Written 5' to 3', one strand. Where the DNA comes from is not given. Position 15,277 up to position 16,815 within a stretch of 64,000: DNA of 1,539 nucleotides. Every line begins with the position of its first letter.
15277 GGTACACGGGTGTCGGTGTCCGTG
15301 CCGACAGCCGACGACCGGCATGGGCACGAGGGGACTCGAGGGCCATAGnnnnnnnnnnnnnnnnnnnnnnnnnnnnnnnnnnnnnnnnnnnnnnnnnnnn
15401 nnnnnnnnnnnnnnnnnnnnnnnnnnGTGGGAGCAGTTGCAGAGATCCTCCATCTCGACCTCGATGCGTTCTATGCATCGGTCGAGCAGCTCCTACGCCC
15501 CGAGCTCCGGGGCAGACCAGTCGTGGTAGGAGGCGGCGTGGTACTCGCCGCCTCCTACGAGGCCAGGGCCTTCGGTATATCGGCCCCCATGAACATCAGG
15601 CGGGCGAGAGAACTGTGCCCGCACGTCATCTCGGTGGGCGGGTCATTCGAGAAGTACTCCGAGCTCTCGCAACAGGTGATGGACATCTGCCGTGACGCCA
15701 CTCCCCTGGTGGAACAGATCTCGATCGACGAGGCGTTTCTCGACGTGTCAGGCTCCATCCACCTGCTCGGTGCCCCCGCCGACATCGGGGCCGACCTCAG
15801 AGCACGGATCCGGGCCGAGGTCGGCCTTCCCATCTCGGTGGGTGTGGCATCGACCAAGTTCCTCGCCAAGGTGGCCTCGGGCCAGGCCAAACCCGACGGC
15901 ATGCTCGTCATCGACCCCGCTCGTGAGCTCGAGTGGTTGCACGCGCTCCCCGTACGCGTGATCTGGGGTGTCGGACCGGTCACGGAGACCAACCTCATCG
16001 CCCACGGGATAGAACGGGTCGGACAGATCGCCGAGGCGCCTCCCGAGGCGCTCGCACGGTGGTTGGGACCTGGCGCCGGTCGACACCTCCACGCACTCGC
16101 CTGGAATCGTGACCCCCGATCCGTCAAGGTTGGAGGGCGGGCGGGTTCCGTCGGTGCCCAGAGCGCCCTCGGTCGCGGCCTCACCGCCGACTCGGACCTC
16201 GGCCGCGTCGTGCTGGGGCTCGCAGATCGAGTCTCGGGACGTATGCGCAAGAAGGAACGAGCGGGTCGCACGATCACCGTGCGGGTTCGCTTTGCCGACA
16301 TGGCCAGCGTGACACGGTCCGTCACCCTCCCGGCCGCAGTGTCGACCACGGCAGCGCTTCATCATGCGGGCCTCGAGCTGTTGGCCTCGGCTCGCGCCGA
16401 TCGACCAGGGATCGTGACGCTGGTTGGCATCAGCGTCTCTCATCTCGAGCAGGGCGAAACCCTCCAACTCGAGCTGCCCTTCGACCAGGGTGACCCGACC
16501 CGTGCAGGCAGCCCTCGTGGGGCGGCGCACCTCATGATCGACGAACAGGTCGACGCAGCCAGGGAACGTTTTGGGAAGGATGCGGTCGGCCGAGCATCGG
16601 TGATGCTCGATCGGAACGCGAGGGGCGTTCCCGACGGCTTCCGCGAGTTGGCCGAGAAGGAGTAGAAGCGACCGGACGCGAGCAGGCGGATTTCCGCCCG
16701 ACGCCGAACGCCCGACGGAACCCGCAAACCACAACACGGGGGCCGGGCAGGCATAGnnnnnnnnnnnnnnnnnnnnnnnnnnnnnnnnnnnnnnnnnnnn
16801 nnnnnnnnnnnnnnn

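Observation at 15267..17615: Error-prone polymerase dinB plus an MBL-fold hydrolase embedded in the flagellar operon between fliR and flhB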

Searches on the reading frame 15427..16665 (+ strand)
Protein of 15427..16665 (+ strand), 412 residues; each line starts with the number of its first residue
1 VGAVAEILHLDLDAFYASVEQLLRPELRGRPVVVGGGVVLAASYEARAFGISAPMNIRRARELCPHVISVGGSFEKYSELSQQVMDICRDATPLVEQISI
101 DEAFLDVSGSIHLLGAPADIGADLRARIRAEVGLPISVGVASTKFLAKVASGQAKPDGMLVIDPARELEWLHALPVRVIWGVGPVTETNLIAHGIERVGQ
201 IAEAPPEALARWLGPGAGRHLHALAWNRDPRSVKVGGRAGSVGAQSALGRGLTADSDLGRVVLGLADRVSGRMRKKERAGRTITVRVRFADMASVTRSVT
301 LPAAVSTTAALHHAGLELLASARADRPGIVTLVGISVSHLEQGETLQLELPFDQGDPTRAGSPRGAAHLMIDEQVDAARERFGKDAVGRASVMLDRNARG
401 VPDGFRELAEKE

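Call 3: search_protein_families(library=pfam, proteins=[window:15427-16665:+])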
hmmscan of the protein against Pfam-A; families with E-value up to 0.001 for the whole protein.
window:15427-16665:+ (412 aa): 3 families
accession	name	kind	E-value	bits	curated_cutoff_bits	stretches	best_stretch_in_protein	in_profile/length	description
PF00817.25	IMS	-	1.2e-48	165.2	23.2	1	10-151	1-147/148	impB/mucB/samB family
PF11799.13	IMS_C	-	3.2e-22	79.4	20.7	1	241-350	3-109/109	impB/mucB/samB family C-terminal domain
PF11798.14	IMS_HHH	-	2.2e-05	24.9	24.4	1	164-195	1-32/32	IMS family HHH motif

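Call 4: search_protein_families(library=ncbifam, proteins=[window:15427-16665:+])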
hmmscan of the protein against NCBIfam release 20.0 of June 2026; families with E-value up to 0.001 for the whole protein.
window:15427-16665:+ (412 aa): 10 families
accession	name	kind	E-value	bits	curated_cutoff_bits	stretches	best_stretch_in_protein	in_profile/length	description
NF003015.0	PRK03858.1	subfamily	7.1e-160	532.4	367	1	4-398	6-390/399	DNA polymerase IV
NF002882.0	PRK03348.1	equivalog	1.4e-102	343.9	389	1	5-348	5-352/461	DNA polymerase IV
NF002751.0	PRK02794.1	equivalog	2.3e-83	280.5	371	1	6-393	39-418/425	DNA polymerase IV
NF002677.0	PRK02406.1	equivalog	2.3e-81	273.6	256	1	5-343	6-346/357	DNA polymerase IV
NF002848.0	PRK03103.1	subfamily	3.3e-74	249.8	381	1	6-394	5-393/410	DNA polymerase IV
NF010731.0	PRK14133.1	equivalog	1e-69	235.4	362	1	6-350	4-346/352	DNA polymerase IV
NF002492.0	PRK01810.1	equivalog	1.2e-65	221.8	399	1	7-350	12-361/412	DNA polymerase IV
NF002883.0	PRK03352.1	equivalog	2.9e-63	214.2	330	1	6-337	6-339/347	DNA polymerase IV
NF002292.0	PRK01216.1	equivalog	4.1e-43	147.7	339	1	7-346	3-345/351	DNA polymerase IV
NF002955.0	PRK03609.1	subfamily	5.4e-34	117.8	431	1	10-290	5-295/422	translesion error-prone DNA polymerase V subunit UmuC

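Call 47: search_solved_structures(query=window:15427-16665:+, max_evalue=1e-20, show_alignments=2)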
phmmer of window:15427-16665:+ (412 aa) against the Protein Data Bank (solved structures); distinct sequences matched with E-value up to 1e-20: 69 (the best 60 are shown).
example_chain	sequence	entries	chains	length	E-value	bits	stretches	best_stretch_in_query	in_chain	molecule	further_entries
7yll_A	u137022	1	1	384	2.3e-53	184.9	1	6-346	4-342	DNA polymerase IV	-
4ir1_F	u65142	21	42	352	1.1e-41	146.5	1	6-302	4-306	DNA polymerase IV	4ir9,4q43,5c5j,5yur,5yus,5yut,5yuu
4r8u_A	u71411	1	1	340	1.5e-41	146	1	6-297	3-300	DNA polymerase IV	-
4r8u_B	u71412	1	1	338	1.8e-41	145.7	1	6-297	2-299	DNA polymerase IV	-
4irc_F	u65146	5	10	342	4.3e-41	144.5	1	6-298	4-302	DNA polymerase IV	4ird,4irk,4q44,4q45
6jup_F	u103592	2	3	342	6.3e-41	143.9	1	6-298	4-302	DNA polymerase IV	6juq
6juq_A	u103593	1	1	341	7.3e-41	143.7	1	6-298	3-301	DNA polymerase IV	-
6juo_A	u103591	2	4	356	2.7e-40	141.9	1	7-335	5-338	DNA polymerase IV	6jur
6jun_F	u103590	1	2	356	3.2e-40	141.6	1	7-335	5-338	DNA polymerase IV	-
4dez_A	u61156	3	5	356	4.5e-39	137.8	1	7-335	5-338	DNA polymerase IV 1 | DNA polymerase IV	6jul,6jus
6jum_A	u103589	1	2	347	6.3e-39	137.4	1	7-335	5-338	DNA polymerase IV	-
1t94_A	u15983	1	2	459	2.5e-34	122.2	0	7-109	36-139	polymerase (DNA directed) kappa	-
2oh2_A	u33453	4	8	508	3.8e-34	121.6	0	7-109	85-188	DNA polymerase kappa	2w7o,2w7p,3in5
3pzp_A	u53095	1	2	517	3.9e-34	121.6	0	7-109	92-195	DNA polymerase kappa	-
5t14_A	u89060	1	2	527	4.3e-34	121.4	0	7-109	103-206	DNA polymerase kappa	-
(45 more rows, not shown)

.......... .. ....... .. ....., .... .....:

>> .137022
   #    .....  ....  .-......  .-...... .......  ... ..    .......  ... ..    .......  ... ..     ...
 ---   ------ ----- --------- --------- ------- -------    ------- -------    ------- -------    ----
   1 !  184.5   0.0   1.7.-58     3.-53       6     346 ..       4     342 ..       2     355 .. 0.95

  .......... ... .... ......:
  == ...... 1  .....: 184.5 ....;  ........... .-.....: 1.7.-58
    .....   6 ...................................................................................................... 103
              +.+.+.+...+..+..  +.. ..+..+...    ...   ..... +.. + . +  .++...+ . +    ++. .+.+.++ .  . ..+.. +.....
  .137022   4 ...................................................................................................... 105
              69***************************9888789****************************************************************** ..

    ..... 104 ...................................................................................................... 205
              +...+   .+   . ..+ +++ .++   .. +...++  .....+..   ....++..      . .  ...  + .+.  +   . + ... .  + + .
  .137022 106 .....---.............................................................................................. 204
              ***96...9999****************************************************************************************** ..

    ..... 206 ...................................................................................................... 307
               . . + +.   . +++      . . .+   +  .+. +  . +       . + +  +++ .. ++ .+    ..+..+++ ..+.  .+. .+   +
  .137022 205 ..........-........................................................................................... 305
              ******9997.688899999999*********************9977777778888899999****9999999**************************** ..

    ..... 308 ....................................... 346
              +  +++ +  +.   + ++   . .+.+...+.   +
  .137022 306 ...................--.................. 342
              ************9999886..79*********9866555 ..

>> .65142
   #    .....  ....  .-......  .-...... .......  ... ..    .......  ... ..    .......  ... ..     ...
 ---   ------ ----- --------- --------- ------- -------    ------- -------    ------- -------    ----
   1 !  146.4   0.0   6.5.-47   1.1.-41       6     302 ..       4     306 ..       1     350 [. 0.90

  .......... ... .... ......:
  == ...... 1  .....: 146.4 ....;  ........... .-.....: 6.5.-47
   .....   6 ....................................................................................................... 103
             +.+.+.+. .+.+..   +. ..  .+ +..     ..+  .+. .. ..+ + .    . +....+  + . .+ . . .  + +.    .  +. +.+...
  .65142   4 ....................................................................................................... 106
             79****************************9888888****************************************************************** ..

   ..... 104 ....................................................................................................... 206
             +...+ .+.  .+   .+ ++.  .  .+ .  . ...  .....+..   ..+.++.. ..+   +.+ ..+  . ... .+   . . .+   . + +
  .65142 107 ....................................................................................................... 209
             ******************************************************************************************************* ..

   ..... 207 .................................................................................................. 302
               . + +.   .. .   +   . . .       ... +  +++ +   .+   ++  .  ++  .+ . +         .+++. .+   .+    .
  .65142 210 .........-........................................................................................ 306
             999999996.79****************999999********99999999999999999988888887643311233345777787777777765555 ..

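Call 48: find_homologous_proteins(query=window:15427-16665:+, max_evalue=1e-60)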
Query window:15427-16665:+ (412 aa): 7991 proteins with E <= 1e-60 among 8000 candidates; the best 120 are listed.
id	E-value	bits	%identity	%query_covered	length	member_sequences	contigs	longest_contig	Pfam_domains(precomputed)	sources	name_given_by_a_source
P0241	5.7e-229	778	95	91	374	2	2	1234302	PF11799.14,PF00817.26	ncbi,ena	-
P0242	3.7e-228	775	86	100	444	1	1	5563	PF11799.14,PF00817.26,PF11798.15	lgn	-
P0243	2.0e-221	753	83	100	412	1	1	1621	PF11799.14,PF00817.26,PF11798.15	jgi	jgi:DNA polymerase-4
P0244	1.0e-197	675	76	100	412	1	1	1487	PF11799.14,PF00817.26,PF11798.15,PF21999.3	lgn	-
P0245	1.6e-197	674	77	99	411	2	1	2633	PF11799.14,PF00817.26,PF21999.3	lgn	-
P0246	2.4e-196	670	76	99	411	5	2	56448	PF11799.14,PF00817.26,PF11798.15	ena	-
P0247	6.9e-196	669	76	100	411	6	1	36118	PF11799.14,PF00817.26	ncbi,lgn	ncbi:MAG: DNA polymerase IV [Acidimicrobiia bacterium]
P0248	1.6e-185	635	73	99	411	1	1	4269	PF11799.14,PF00817.26,PF21999.3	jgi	jgi:DNA polymerase-4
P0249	9.6e-185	632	73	99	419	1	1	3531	PF11799.14,PF00817.26,PF11798.15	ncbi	-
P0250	1.2e-184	632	73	99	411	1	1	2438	PF11799.14,PF00817.26,PF11798.15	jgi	jgi:DNA polymerase-4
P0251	4.2e-183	627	73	99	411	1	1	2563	PF11799.14,PF14520.13,PF00817.26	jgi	jgi:DNA polymerase-4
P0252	4.6e-183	627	73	98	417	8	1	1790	PF11799.14,PF00817.26,PF11798.15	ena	-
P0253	4.5e-182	624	73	98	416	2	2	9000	PF11799.14,PF00817.26,PF11798.15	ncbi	-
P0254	3.9e-181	620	70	100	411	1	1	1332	PF11799.14,PF00817.26,PF11798.15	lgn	-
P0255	8.4e-177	606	69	100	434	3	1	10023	PF11799.14,PF00817.26,PF11798.15,PF21999.3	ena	-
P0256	2.0e-176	605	70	99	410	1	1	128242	PF11799.14,PF00817.26,PF11798.15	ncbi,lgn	-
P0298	4.1e-160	551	66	99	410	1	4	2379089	PF11799.14,PF00817.26,PF11798.15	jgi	jgi:DNA polymerase IV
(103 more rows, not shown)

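Call 50: find_encoding_contigs(protein=P0256, flank=6000, max_places=1)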
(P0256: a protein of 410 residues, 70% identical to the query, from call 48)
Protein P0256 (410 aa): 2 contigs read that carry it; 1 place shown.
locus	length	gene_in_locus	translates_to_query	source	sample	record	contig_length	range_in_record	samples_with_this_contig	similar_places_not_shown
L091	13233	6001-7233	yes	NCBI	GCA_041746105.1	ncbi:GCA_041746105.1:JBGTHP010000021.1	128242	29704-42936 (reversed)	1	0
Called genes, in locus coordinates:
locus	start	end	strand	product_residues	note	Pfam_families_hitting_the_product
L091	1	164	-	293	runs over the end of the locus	PF13302:Acetyltransf_3, PF00583:Acetyltransf_1, PF13673:Acetyltransf_10 (weak), PF13508:Acetyltransf_7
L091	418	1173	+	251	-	PF00925:GTP_cyclohydro2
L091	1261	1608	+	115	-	-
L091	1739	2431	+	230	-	-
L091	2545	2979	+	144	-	PF01243:PNPOx_N, PF12900:Pyridox_ox_2 (weak)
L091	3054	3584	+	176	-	PF01966:HD (weak)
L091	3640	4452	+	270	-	PF00892:EamA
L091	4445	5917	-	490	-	PF13231:PMT_2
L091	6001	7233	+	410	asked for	PF00817:IMS, PF11798:IMS_HHH (weak), PF11799:IMS_C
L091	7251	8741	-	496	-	-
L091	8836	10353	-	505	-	-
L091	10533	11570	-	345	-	-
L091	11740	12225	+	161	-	-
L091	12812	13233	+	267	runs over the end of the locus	PF20573:DUF6782 (weak)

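Call 51: find_encoding_contigs(protein=P0298, flank=6000, max_places=1)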
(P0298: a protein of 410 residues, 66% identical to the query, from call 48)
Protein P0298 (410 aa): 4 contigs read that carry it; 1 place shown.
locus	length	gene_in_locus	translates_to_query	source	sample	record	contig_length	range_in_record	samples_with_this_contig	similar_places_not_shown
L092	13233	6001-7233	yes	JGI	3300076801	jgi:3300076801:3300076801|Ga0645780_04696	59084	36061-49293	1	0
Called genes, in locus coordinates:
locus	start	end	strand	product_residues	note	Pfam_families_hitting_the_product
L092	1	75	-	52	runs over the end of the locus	PF00416:Ribosomal_S13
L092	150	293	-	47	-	PF00416:Ribosomal_S13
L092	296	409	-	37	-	PF00444:Ribosomal_L36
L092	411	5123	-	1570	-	PF00486:Trans_reg_C, PF03704:BTAD, PF00069:Pkinase, PF07714:PK_Tyr_Ser-Thr, PF20703:nSTAND1, PF23381:Beta-prop_IFT122_1st (weak), PF25174:Beta-prop_THOC3, PF23381:Beta-prop_IFT122_1st (weak), +10 more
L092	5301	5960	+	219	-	-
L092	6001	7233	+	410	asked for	PF00817:IMS, PF11798:IMS_HHH (faint), PF11799:IMS_C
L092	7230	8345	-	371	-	-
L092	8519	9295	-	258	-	PF00557:Peptidase_M24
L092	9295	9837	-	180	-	PF00406:ADK, PF13207:AAA_17, PF13238:AAA_18 (weak), PF13671:AAA_33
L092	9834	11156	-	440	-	PF00344:SecY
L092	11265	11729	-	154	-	PF00828:Ribosomal_L27A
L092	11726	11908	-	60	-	PF00327:Ribosomal_L30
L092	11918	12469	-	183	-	PF00333:Ribosomal_S5, PF03719:Ribosomal_S5_C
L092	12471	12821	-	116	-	PF00861:Ribosomal_L18p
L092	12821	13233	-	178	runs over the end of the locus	PF00347:Ribosomal_L6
